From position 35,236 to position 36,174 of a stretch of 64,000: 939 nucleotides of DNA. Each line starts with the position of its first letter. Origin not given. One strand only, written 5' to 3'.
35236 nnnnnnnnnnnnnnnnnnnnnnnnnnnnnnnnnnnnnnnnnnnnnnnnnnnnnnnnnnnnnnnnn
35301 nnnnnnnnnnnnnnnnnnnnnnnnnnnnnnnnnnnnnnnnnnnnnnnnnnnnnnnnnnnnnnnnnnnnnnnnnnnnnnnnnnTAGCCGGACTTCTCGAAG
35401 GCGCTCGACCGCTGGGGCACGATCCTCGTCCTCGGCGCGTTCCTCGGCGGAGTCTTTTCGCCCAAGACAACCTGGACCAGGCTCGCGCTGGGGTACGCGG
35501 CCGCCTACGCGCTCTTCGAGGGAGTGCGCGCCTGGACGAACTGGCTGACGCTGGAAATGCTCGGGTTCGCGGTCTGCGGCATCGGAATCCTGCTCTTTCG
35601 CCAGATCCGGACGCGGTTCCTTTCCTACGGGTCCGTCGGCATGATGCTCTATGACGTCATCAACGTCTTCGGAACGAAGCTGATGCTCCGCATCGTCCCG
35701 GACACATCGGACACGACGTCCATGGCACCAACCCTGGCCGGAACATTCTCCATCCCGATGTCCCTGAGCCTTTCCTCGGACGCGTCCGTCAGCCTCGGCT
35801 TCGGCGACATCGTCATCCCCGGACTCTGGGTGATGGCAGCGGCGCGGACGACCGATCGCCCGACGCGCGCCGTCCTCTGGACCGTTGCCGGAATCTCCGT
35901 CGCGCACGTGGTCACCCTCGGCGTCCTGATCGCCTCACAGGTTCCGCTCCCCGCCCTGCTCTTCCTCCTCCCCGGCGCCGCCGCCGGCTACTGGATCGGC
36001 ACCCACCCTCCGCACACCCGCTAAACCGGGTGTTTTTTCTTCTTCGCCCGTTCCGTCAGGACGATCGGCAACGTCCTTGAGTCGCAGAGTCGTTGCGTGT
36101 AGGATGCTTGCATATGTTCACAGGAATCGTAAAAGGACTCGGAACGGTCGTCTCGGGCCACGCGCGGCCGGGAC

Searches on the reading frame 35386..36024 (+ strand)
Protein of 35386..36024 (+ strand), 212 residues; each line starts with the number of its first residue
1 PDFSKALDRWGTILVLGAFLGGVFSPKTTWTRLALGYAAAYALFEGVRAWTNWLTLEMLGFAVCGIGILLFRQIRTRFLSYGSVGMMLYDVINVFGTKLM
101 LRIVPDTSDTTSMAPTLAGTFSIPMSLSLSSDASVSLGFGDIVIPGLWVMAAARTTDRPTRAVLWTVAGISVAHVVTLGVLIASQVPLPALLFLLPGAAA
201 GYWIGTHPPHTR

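Call 69: search_protein_families(library=pfam, max_evalue=0.01, proteins=[window:35386-36024:+])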
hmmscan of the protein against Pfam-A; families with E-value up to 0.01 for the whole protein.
window:35386-36024:+ (212 aa): 3 families
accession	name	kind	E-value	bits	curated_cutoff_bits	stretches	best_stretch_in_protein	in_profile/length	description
PF04258.18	Peptidase_A22B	-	1.8e-12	47.9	23.3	1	47-196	106-260/286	Signal peptide peptidase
PF06550.16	SPP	-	1.2e-05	25.4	23.9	1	39-206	98-278/283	Signal-peptide peptidase, presenilin aspartyl protease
PF01080.22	Presenilin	-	0.0047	16.2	34.3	1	131-191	328-386/408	Presenilin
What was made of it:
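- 35170..36024 (+): Companion case: a peptidase A22B-like (signal-peptide-peptidase/presenilin-type) membrane protein gene interrupted by TAG at 35383-35385, derived from TGG. Pfam PF04258 matches the downstream part (call 69).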
